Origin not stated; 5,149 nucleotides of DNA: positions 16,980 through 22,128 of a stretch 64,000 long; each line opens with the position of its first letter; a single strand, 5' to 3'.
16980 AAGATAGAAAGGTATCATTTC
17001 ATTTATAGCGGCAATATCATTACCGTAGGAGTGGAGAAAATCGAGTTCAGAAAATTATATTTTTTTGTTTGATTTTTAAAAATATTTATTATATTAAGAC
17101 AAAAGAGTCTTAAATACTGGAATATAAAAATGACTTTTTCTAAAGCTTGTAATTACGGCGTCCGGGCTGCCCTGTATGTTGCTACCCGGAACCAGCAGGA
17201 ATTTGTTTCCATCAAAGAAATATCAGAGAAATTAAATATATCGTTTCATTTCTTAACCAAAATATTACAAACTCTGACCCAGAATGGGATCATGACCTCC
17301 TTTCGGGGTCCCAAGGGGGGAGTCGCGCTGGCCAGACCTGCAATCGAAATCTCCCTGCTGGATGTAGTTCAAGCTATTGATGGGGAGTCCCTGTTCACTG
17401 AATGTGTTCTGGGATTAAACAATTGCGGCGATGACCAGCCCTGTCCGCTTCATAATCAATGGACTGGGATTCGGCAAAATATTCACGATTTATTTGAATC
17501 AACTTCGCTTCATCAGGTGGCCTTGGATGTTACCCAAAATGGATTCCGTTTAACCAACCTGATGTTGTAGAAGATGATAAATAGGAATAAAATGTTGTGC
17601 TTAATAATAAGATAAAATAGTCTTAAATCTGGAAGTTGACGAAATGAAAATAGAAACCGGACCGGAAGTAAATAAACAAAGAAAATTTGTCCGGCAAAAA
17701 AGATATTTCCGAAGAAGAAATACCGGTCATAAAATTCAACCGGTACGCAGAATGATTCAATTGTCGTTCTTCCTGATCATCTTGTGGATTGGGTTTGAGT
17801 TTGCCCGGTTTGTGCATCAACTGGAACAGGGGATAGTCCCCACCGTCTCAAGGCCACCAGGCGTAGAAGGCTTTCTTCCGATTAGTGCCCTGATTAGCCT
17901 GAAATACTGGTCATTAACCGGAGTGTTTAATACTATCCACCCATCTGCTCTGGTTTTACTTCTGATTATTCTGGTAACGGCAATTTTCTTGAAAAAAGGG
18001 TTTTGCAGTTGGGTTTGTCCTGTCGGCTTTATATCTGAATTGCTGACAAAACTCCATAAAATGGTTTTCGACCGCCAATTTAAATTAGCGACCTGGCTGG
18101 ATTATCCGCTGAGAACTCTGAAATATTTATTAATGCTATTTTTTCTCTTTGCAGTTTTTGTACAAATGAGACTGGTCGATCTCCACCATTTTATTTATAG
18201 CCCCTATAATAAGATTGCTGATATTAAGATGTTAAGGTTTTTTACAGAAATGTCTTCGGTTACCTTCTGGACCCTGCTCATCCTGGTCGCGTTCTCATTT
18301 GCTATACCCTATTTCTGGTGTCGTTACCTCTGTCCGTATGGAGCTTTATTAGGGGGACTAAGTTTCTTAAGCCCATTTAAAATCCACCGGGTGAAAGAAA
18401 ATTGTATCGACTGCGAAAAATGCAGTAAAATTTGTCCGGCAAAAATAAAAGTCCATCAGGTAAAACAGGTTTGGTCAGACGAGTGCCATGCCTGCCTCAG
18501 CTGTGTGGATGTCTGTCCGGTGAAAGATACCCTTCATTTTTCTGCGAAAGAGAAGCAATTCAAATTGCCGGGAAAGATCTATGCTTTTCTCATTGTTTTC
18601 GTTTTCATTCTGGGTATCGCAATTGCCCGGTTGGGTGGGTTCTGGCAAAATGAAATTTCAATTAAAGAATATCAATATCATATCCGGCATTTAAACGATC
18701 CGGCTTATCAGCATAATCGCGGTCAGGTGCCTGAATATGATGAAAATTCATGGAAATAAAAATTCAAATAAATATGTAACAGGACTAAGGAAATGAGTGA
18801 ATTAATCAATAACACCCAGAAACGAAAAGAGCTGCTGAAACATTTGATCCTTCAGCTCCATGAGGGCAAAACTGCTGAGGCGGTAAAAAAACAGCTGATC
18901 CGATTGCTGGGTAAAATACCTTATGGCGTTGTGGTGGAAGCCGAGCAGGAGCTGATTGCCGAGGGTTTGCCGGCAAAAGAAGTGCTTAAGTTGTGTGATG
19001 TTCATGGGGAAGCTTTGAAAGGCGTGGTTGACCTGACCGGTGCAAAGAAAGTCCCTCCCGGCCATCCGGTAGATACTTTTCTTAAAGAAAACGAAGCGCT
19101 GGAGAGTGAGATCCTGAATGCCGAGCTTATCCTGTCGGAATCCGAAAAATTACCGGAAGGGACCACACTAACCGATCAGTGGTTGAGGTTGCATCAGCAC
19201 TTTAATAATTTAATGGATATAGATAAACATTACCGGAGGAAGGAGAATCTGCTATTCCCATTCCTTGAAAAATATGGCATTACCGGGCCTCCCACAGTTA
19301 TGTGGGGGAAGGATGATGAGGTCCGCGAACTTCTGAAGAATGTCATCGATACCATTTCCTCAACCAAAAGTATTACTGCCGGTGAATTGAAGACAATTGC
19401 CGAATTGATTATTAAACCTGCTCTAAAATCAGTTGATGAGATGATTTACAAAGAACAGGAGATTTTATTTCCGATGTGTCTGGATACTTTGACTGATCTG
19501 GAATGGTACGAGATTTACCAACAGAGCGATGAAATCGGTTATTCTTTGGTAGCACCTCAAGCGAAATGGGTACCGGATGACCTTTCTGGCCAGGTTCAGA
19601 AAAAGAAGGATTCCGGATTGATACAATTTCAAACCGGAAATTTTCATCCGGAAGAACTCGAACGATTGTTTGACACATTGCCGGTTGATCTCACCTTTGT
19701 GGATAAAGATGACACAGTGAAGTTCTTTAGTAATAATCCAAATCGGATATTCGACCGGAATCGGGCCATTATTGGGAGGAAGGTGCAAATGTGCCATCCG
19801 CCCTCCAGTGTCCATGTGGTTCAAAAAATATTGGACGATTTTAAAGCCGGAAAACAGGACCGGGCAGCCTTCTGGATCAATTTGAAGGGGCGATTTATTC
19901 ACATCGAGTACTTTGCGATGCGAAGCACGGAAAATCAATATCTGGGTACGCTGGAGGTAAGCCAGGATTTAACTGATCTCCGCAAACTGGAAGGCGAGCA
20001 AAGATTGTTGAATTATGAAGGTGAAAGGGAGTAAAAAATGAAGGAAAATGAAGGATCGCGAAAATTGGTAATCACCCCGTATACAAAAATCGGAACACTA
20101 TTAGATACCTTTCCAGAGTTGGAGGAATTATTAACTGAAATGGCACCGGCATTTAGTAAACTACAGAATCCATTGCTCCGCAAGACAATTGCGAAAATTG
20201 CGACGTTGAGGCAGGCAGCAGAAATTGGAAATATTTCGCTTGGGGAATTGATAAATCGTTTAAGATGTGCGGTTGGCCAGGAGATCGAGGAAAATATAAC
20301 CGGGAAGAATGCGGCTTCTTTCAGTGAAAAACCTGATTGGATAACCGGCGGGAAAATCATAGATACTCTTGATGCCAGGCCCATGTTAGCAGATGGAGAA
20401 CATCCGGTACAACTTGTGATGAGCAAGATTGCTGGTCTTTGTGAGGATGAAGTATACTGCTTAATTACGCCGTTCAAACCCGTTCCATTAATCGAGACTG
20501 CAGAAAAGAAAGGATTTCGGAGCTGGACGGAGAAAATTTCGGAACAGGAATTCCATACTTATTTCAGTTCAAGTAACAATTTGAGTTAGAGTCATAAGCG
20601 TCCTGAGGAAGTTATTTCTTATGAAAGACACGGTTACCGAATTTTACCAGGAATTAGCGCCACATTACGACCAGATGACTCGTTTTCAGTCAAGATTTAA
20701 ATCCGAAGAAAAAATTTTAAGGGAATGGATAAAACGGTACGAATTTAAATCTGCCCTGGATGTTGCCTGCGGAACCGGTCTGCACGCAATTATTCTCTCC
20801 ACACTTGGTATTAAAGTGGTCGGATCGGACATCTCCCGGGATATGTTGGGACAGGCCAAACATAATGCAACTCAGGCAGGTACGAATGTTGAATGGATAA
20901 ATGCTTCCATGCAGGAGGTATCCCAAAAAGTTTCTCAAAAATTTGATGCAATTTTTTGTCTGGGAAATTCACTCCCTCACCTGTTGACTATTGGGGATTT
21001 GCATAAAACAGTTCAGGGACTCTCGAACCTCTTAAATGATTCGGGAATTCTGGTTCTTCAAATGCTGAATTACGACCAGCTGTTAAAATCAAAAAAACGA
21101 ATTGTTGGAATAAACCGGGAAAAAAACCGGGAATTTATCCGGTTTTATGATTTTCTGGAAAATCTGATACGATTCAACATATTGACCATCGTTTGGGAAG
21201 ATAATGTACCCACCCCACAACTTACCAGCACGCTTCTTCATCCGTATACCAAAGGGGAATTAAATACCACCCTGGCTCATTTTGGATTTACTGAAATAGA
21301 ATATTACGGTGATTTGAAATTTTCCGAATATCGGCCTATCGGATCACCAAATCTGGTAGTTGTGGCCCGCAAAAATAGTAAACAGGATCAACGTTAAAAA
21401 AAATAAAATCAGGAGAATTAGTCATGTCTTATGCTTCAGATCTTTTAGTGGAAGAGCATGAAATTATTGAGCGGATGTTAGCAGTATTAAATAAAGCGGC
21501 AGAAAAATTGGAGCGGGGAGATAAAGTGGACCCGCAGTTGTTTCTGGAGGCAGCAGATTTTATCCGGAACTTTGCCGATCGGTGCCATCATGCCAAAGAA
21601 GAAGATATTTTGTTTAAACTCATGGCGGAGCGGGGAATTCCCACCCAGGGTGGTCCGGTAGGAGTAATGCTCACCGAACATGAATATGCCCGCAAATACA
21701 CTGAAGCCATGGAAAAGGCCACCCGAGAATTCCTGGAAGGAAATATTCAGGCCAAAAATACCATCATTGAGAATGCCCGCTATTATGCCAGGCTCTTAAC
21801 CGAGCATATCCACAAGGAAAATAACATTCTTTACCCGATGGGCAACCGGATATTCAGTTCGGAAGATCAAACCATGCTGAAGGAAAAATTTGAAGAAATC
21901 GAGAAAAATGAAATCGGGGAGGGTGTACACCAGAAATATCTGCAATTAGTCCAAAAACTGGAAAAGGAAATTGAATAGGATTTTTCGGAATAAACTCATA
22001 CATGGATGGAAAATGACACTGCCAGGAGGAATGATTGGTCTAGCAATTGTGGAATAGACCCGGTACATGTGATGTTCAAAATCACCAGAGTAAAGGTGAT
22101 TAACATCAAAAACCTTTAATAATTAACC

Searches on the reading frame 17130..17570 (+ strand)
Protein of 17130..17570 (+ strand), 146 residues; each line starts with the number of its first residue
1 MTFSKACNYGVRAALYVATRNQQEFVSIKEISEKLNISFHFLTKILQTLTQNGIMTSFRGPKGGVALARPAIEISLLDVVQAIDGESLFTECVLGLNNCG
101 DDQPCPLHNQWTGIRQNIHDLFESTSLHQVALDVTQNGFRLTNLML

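Call 65: search_protein_families(library=pfam, proteins=[window:17130-17570:+], max_evalue=0.00001)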
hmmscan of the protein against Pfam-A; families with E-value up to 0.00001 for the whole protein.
window:17130-17570:+ (146 aa): 1 family
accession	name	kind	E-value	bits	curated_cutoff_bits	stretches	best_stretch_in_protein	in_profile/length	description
PF02082.26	Rrf2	-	2e-34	119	30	1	4-131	2-130/132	Iron-dependent Transcriptional regulator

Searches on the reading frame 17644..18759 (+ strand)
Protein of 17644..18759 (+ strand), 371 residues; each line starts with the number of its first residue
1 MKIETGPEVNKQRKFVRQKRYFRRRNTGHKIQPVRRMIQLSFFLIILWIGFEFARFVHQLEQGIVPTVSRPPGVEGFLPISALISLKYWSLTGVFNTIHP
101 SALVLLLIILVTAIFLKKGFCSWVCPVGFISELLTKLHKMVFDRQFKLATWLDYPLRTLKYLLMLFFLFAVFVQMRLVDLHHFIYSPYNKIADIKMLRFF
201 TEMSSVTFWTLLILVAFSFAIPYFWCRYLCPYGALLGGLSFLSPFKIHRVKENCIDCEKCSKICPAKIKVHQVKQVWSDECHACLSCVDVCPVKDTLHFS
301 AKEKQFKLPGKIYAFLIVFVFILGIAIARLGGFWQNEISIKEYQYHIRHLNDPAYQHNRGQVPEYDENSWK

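Call 65: search_protein_families(library=pfam, proteins=[window:17644-18759:+], max_evalue=0.00001)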
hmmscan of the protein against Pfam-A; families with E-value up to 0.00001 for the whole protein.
window:17644-18759:+ (371 aa): 5 families
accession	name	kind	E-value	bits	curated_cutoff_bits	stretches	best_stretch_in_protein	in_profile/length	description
PF12801.12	Fer4_5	-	7.3e-17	61.5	22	1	99-140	2-43/48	4Fe-4S binding domain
PF00037.32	Fer4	-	1.8e-10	40.6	21.1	0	276-293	3-20/24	4Fe-4S binding domain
PF14697.11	Fer4_21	-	9e-09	35.8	35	1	251-298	5-58/59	4Fe-4S dicluster domain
PF13237.11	Fer4_10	-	2e-07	31.3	25.5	1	248-292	3-53/53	4Fe-4S dicluster domain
PF13746.11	Fer4_18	-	2.2e-06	28.3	27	1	250-292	57-96/114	4Fe-4S dicluster domain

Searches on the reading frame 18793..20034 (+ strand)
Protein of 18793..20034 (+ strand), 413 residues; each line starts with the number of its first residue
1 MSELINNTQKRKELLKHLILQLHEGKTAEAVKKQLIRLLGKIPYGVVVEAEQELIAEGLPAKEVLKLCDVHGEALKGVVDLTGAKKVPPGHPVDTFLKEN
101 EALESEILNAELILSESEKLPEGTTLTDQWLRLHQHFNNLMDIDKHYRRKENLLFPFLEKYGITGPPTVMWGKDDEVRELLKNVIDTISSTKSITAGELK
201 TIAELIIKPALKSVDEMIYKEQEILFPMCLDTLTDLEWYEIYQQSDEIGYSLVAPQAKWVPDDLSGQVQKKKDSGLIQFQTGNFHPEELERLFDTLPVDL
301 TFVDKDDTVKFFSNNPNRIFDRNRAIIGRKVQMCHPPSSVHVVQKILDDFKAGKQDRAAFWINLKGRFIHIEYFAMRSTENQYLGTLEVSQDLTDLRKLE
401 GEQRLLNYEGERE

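Call 65: search_protein_families(library=pfam, proteins=[window:18793-20034:+], max_evalue=0.00001)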
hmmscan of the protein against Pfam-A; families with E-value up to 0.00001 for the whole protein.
window:18793-20034:+ (413 aa): 3 families
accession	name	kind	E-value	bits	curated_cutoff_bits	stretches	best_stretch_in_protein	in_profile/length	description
PF13596.12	PAS_10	-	7.1e-28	97.8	22.1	1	289-394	1-106/106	PAS domain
PF04282.18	DUF438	-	1.5e-20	73.3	25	1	15-79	1-65/67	Family of unknown function (DUF438)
PF01814.28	Hemerythrin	-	2.8e-13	50.9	25.3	1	92-229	2-127/127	Hemerythrin HHE cation binding domain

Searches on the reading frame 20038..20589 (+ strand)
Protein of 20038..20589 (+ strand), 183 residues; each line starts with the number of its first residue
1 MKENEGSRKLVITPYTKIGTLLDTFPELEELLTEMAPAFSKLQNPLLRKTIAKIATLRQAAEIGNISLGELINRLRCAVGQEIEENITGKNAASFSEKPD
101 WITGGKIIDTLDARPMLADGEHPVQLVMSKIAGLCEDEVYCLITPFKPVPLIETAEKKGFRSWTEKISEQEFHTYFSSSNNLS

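Call 65: search_protein_families(library=pfam, proteins=[window:20038-20589:+], max_evalue=0.00001)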
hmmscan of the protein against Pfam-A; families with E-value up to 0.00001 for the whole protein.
window:20038-20589:+ (183 aa): 2 families
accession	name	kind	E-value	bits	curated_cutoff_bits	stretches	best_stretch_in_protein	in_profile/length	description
PF08984.16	DUF1858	-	1.8e-15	57.2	32.2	1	12-72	1-59/59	Domain of unknown function (DUF1858)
PF10006.14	DUF2249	-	2.6e-06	27.6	29.5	1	110-164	1-55/70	Uncharacterized conserved protein (DUF2249)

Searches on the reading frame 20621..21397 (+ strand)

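Call 65: search_protein_families(library=pfam, proteins=[window:20621-21397:+], max_evalue=0.00001)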
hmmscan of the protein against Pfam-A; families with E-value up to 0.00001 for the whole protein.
window:20621-21397:+ (258 aa): 6 families
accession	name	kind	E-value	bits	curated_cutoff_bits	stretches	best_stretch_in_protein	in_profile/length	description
PF13649.12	Methyltransf_25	-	1.3e-17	64.7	27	1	46-142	2-97/97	Methyltransferase domain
PF13847.12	Methyltransf_31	-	3.5e-14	53.1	27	1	44-151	6-115/145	Methyltransferase domain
PF08241.18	Methyltransf_11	-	1.3e-12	48.6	21.2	1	46-146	1-95/95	Methyltransferase domain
PF08242.18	Methyltransf_12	-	6.5e-12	46.5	30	1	46-144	1-98/98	Methyltransferase domain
PF13489.12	Methyltransf_23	-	5.8e-10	39.6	27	1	32-224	13-160/164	Methyltransferase domain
PF01209.24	Ubie_methyltran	-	2.2e-08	34.2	20.1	1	4-111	8-120/233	ubiE/COQ5 methyltransferase family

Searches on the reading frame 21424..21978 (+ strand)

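Call 57: search_protein_families(library=pfam, proteins=[window:21424-21978:+], max_evalue=0.00001)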
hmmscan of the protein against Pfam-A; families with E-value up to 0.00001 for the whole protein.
window:21424-21978:+ (184 aa): 1 family
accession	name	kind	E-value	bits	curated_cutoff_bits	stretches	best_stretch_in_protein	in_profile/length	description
PF01814.28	Hemerythrin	-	2.4e-22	80.2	25.3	1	5-139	3-126/127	Hemerythrin HHE cation binding domain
